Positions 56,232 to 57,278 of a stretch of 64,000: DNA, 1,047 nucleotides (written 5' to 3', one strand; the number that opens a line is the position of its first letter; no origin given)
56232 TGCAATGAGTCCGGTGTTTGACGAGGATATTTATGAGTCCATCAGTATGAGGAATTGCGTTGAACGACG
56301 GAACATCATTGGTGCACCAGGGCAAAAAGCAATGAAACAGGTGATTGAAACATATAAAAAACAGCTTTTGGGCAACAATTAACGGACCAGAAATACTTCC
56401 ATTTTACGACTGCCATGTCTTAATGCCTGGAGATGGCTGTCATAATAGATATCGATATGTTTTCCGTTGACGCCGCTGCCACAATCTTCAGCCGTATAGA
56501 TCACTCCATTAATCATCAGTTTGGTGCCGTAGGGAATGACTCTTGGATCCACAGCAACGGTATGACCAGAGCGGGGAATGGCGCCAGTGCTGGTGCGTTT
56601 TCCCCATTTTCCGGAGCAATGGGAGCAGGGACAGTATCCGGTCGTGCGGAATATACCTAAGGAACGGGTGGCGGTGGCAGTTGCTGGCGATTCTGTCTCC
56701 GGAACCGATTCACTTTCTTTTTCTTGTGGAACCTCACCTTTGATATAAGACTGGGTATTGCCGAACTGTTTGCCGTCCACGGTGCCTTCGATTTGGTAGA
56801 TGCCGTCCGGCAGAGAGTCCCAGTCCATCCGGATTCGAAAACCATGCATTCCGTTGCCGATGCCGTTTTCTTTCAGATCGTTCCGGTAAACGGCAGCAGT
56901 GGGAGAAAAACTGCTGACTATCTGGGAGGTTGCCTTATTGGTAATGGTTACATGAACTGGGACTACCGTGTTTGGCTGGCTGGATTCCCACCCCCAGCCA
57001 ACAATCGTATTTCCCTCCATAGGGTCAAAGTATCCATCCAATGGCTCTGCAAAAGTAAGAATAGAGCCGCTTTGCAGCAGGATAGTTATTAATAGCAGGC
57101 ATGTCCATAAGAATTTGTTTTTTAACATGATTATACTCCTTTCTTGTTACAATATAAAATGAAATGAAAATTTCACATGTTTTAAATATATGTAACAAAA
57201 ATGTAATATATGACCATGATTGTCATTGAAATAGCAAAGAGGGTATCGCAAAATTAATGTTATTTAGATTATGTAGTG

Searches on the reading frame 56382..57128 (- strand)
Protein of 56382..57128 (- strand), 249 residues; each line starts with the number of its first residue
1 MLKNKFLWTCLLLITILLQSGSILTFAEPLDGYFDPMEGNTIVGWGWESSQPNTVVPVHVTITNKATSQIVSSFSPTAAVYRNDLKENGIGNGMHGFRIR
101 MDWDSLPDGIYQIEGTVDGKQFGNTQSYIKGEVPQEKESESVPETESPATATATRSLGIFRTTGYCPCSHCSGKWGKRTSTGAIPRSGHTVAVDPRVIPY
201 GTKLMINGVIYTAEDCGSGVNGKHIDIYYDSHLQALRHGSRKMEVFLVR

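Call 72: find_encoding_contigs(protein=window:56382-57128:-, flank=1500, max_places=10)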
Protein window:56382-57128:- (249 aa): 20 contigs read that carry it; 10 places shown.
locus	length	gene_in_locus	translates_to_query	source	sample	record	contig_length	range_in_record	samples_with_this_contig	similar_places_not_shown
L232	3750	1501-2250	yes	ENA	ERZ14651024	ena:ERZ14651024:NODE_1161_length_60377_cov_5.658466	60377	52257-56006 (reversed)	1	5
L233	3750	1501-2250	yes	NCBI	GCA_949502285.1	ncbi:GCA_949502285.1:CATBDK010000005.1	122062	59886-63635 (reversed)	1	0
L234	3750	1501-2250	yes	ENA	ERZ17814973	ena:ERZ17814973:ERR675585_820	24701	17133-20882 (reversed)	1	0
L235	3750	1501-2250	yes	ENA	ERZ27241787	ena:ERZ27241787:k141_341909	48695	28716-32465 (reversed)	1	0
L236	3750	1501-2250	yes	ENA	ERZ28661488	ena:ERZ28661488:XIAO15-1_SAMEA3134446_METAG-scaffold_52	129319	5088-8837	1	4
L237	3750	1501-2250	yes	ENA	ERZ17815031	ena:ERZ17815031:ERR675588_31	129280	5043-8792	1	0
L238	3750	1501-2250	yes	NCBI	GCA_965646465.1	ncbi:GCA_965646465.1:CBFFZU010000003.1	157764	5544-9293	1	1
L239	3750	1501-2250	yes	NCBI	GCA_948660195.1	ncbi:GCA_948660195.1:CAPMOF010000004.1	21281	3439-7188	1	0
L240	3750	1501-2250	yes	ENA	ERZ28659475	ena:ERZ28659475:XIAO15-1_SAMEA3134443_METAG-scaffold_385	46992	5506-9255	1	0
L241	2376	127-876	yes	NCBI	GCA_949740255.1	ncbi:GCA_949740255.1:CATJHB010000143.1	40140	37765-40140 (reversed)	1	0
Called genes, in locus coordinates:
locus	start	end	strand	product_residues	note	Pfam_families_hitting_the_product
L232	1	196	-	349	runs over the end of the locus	PF01628:HrcA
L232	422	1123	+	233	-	PF06725:3D (weak)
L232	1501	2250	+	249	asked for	PF06725:3D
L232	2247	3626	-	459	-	PF00206:Lyase_1, PF14698:ASL_C2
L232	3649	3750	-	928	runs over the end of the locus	PF09586:YfhO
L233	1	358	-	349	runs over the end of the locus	PF01628:HrcA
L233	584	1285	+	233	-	PF06725:3D (weak)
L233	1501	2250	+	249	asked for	PF06725:3D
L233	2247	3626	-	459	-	PF00206:Lyase_1, PF14698:ASL_C2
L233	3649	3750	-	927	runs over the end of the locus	PF09586:YfhO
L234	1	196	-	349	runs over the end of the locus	PF01628:HrcA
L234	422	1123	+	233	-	PF06725:3D (weak)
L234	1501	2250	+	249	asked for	PF06725:3D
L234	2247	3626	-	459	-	PF00206:Lyase_1, PF14698:ASL_C2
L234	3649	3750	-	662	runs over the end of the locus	PF09586:YfhO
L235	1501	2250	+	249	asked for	PF06725:3D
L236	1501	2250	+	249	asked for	PF06725:3D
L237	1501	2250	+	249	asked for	PF06725:3D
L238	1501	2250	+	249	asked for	PF06725:3D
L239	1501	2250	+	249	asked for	PF06725:3D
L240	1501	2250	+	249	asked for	PF06725:3D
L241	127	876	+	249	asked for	PF06725:3D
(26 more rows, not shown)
